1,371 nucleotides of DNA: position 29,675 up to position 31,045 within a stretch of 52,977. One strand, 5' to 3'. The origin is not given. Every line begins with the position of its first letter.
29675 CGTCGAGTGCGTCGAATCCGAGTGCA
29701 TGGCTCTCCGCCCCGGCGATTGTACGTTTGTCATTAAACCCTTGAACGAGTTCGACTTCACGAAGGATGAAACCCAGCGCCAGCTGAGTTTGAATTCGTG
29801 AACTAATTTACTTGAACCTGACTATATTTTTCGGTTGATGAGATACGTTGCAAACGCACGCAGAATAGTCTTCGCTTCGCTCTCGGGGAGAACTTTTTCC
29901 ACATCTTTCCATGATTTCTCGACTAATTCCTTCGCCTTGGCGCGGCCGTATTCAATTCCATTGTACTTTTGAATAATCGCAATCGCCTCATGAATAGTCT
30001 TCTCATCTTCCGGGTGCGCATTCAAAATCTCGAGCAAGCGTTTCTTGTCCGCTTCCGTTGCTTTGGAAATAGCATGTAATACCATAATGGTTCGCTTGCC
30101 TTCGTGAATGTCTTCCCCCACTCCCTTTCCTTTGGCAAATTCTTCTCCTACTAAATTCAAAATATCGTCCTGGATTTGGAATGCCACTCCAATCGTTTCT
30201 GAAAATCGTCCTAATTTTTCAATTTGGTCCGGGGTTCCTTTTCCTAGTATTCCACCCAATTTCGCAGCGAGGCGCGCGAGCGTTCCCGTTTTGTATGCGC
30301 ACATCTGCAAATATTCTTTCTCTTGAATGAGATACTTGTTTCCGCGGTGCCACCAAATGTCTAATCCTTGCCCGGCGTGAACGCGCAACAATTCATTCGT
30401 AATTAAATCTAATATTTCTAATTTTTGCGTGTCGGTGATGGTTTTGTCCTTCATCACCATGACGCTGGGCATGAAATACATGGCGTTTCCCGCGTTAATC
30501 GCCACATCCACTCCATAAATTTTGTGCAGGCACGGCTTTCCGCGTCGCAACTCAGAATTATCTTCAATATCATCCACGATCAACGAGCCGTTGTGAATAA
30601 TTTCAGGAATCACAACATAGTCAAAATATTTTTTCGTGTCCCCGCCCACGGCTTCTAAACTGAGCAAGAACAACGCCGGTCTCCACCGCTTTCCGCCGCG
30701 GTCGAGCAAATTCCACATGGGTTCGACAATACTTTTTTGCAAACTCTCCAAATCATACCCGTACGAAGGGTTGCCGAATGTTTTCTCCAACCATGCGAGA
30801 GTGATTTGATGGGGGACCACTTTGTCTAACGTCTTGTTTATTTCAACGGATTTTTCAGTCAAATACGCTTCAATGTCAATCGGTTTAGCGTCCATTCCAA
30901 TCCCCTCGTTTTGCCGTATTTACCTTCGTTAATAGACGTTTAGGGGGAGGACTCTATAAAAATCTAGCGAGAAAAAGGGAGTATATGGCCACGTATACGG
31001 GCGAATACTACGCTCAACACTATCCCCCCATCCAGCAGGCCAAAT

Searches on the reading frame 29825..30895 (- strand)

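Call 75: search_protein_families(library=pfam, proteins=[window:29825-30895:-], max_evalue=0.001)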
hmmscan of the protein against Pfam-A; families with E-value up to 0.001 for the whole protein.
window:29825-30895:- (357 aa): 1 family
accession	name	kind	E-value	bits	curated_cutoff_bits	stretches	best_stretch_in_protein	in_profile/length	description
PF00348.22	polyprenyl_synt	-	7e-72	242.1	27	1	54-307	2-250/251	Polyprenyl synthetase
